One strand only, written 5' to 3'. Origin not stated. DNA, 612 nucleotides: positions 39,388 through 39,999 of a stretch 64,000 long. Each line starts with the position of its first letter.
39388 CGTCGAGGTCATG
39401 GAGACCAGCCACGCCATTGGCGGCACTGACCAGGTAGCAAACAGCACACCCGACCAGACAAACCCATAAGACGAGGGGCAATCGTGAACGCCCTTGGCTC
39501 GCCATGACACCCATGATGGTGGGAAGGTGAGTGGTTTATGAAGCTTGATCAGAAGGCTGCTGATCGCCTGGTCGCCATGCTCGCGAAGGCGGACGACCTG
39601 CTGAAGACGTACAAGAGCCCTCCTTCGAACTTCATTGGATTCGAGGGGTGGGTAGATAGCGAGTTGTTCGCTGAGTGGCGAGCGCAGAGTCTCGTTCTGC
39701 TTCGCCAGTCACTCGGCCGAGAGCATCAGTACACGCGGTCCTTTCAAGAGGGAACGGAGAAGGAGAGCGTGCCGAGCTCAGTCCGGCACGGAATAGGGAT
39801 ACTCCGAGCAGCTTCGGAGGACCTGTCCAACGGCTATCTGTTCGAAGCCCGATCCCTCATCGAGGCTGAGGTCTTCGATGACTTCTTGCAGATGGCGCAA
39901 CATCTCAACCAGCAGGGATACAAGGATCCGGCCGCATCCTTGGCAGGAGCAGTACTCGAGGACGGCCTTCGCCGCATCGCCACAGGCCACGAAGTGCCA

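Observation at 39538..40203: HEPN-motif (Rx4-6H) protein divergently transcribed from the nuclease operon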

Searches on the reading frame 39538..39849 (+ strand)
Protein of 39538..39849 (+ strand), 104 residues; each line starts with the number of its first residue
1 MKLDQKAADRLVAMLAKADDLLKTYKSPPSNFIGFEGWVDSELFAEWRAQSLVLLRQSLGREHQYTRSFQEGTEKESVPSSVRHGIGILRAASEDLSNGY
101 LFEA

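Call 55: search_solved_structures(query=A3, max_evalue=10)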
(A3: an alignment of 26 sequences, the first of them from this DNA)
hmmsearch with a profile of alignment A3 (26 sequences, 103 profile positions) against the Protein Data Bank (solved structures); distinct sequences matched with E-value up to 10: 4.
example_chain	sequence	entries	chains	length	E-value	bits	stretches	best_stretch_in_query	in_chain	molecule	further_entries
8w6e_A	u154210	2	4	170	0.82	13.1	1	5-49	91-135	HBC599 in complex with wFAP1.1 | wFAP1.1 structure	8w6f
9uvz_A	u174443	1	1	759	1.1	12.7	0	2-94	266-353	Lysophosphatidic acid receptor 2,ARK1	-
21ty_A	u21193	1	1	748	1.3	12.5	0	2-94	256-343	Free fatty acid receptor 2,human free fatty acid receptor 2 (FFA2) fused with de novo desi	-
9uvy_A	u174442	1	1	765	1.3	12.4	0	2-94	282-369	Vasopressin V2 receptor,ARK1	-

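Call 63: predict_structure(alignment_id=A3)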
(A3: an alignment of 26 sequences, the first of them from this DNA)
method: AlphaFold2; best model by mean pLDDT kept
length: 104 residues; sequences in the alignment: 26
mean_pLDDT: 92.4   pTM: 0.84
mean pLDDT of the five models: 92.4, 91.0, 91.0, 90.4, 89.4
residues with pLDDT >= 90: 81; 70-90: 18; 50-70: 3; < 50: 2
segments of 3 or more residues with pLDDT < 50: none
pLDDT, mean of each block of 10 residues (from residue 1): 87 98 94 88 98 96 97 94 98 90 52
secondary structure, 60 per line:
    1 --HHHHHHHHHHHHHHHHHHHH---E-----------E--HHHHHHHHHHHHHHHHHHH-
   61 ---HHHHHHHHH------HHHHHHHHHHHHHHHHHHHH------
elements in order: H3-22 H41-59 H64-72 H79-98

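Call 65: fold_search(model_id=the predicted structure, library=pdb)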
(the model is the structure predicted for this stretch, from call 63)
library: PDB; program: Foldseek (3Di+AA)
matches with E <= 10: 189; with E <= 0.001: 0
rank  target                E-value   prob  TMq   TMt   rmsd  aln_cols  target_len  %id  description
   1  9bqw_A                2.7e-01  0.98  0.63  0.52   3.1       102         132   12  Fab F945-DbpA complex (released 2025-08-06)
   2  9had_C                3.0e-01  0.72  0.48  0.46   5.1       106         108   17  Der f 21 dust mite allergen with computationally designed DerF21_b10 binder (released 2024-12-18)
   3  6dg6_A                5.8e-01  0.54  0.48  0.49   5.9       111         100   14  Structure of a de novo designed Interleukin-2/Interleukin-15 mimetic (released 2019-01-16)
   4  9bif_S                6.1e-01  0.57  0.53  0.38   7.3       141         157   17  Fab B11-OspCA complex (released 2024-11-20)
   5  3t6g_D                7.3e-01  0.44  0.47  0.39   7.0       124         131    8  Structure of the complex between NSP3 (SHEP1) and p130Cas (released 2011-11-23)
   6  7t03_MODEL_1_A        8.7e-01  0.38  0.47  0.47   5.3       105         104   14  NMR structure of a designed cold unfolding four helix bundle (released 2022-03-02)
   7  9bei_A                8.7e-01  0.10  0.27  0.18  15.6       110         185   14  Cryo-EM structure of synthetic claudin-4 complex with Clostridium perfringens enterotoxin C-terminal domain, sFab COP- (released 2024-04-24)
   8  6dg6_D                9.8e-01  0.35  0.47  0.48   6.2       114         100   12  Structure of a de novo designed Interleukin-2/Interleukin-15 mimetic (released 2019-01-16)
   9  8dz8_D                1.0e+00  0.30  0.46  0.49   5.7       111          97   12  Neoleukin 4, a de novo designed IL-4 mimetic (released 2023-03-29)
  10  7qsm_V                1.2e+00  0.11  0.28  0.26  15.8        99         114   12  Bovine complex I in lipid nanodisc, Deactive-ligand (composite) (released 2022-05-25)
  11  8dz8_A                1.4e+00  0.41  0.52  0.55   5.0       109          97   14  Neoleukin 4, a de novo designed IL-4 mimetic (released 2023-03-29)
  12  7uj6_B                1.4e+00  0.33  0.51  0.38   7.0       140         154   13  Outer Surface Protein C Type K (released 2023-04-05)
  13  2hfi_MODEL_1_A        1.5e+00  0.16  0.40  0.35   8.6       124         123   10  Solution NMR Structure of Protein yppE from Bacillus subtilis. Northeast Structural Genomics Consortium Target (released 2006-07-25)
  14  6zk9_f                1.6e+00  0.10  0.28  0.27  15.8        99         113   12  Peripheral domain of open complex I during turnover (released 2020-10-07)
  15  5mwn_B                1.6e+00  0.10  0.29  0.13  13.4       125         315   12  Structure of the EAEC T6SS component TssK N-terminal domain in complex with llama nanobodies nbK18 and nbK27 (released 2017-06-28)
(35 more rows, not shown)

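Call 66: search_protein_representatives(alignment_id=A3)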
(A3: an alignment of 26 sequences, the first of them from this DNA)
Query: 26 sequences, 103 profile positions. Proteins with E-value up to 0.001 (for the whole library): 1112; up to 1e-10: 312; up to 1e-30: 10. The best 150 are listed.
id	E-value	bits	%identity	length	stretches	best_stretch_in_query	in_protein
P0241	2.7e-35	136.7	-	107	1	1-103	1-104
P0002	1.2e-34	134.7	-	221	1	1-102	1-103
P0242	3.5e-34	133.2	-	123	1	1-100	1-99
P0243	4.8e-34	132.7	-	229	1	3-102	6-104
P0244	5.8e-34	132.5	-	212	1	3-103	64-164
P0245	1.5e-32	127.9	-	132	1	4-103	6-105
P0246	3.1e-31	123.7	-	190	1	1-103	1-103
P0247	3.4e-31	123.6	-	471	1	7-102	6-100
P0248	5.8e-31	122.8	-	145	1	1-103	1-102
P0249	8.7e-31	122.3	-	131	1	8-98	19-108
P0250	1.6e-30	121.4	-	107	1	4-102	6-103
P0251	4.3e-30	120.0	-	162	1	1-102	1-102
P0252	4.7e-30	119.9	-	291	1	3-103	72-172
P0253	5.6e-30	119.7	-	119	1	4-96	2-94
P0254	7.2e-30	119.3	-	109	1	9-98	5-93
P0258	3.5e-29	117.1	-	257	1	2-101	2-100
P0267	1.5e-26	108.6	-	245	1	17-97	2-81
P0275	3.9e-25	104.1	-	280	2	38-102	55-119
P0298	6.2e-22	93.8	-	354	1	6-98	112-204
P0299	6.2e-22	93.8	-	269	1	7-101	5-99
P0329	2.9e-19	85.2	-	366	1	3-100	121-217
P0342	1.7e-18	82.8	-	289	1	10-101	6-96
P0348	3.4e-18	81.8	-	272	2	31-97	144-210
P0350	3.8e-18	81.7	-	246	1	2-96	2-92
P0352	4.1e-18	81.6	-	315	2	35-102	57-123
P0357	9.2e-18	80.4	-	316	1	9-101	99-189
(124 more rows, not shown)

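Call 67: search_protein_families(library=pfam, proteins=[P0247, P0298, P0329, P0252, P0357, P0352, P0342, P0275, P0348, P0299], max_evalue=0.01)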
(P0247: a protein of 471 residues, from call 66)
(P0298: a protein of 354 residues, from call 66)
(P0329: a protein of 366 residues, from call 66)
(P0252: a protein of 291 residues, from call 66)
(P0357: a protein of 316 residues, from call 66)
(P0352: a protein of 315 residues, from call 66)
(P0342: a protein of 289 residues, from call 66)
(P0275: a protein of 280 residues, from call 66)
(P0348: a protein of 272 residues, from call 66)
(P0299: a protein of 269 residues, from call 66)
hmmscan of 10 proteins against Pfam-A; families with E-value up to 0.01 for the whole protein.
P0247 (471 aa): 1 family
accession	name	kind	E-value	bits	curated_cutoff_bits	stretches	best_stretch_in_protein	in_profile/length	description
PF13676.11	TIR_2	-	1.5e-09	38.8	28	1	132-244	1-109/122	TIR domain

P0298 (354 aa): 1 family
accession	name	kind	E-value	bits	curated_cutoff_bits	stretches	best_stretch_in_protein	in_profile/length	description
PF09509.15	Hypoth_Ymh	-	4.7e-09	36.6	25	1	232-346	3-116/119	Protein of unknown function (Hypoth_ymh)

P0329 (366 aa): 1 family
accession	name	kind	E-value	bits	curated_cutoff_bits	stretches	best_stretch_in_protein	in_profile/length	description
PF09509.15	Hypoth_Ymh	-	1.7e-11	44.5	25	1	245-357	5-116/119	Protein of unknown function (Hypoth_ymh)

P0252 (291 aa): 1 family
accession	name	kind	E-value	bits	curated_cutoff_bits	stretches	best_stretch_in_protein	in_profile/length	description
PF05168.19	HEPN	-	0.00055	20.5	22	1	183-286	10-113/117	HEPN domain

P0357 (316 aa): 1 family
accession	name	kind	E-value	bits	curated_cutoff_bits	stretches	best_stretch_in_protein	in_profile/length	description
PF19971.4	TCAD2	-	3.9e-12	46.7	27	1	230-315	4-90/90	Ternary complex associated domain 2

P0352 (315 aa): 0 families

P0342 (289 aa): 1 family
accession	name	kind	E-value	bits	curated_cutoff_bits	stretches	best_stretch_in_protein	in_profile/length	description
PF12869.13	tRNA_anti-like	-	0.0062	16.5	23.5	1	198-282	61-145/146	tRNA_anti-like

P0275 (280 aa): 0 families

P0348 (272 aa): 0 families

P0299 (269 aa): 2 families
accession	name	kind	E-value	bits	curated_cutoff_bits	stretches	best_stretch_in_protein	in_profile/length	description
PF13676.11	TIR_2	-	2.7e-06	28.3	28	1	147-229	24-105/122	TIR domain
PF01582.25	TIR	-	0.00029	21.1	21.3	1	145-200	27-82/179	TIR domain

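Call 71: search_protein_families(library=pfam, alignment_id=A3, max_evalue=10)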
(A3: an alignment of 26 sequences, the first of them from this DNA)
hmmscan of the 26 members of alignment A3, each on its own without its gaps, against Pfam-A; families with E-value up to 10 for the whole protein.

A. member 1, seq(104 aa): 0 families

B. families by the number of members that match (of 26 scanned): 6 families
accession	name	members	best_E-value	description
PF13301.11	DUF4079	1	0.051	Protein of unknown function (DUF4079)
PF21083.2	ZapC_N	1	0.068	Cell-division protein ZapC, N-terminal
PF16606.10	zf-C2H2_assoc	1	0.18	Unstructured conserved, between two C2H2-type zinc-fingers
PF16510.12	P22_portal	1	0.18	Phage P22-like portal protein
PF01402.27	RHH_1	1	0.21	Ribbon-helix-helix protein, copG family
PF15774.10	DUF4702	1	0.21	Domain of unknown function (DUF4702)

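Call 85: search_solved_structures(query=P0267, max_evalue=1)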
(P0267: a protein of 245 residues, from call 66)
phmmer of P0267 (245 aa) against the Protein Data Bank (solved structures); distinct sequences matched with E-value up to 1: 5.
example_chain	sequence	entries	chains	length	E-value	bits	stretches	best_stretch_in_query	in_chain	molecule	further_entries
9lmq_A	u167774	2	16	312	8.8e-07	32.2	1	147-220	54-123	CD-NTase-associated protein 12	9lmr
7un8_A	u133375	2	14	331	0.0044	20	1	151-218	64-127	CD-NTase-associated protein 12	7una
5b53_A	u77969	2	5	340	0.11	15.4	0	140-240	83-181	Cysteine synthase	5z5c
5b55_A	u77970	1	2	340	0.18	14.7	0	140-240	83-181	Cysteine synthase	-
8jsj_A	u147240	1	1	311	0.19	14.7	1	171-219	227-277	PycTIR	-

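Call 86: search_solved_structures(query=P0258, max_evalue=1)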
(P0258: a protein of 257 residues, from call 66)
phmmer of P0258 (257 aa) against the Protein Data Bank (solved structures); distinct sequences matched with E-value up to 1: 2.
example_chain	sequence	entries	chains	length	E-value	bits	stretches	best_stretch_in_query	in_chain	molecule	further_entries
23wq_1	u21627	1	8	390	0.00093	21.9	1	136-218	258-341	EcbAgaN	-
2bv6_A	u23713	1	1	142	0.21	14.3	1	113-205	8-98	HTH-TYPE TRANSCRIPTIONAL REGULATOR MGRA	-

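Call 87: search_solved_structures(query=P0275, max_evalue=1)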
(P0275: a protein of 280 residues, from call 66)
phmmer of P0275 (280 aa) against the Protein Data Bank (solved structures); distinct sequences matched with E-value up to 1: 0.

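Call 88: search_solved_structures(query=P0350, max_evalue=1)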
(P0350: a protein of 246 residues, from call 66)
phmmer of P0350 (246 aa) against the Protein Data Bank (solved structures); distinct sequences matched with E-value up to 1: 0.
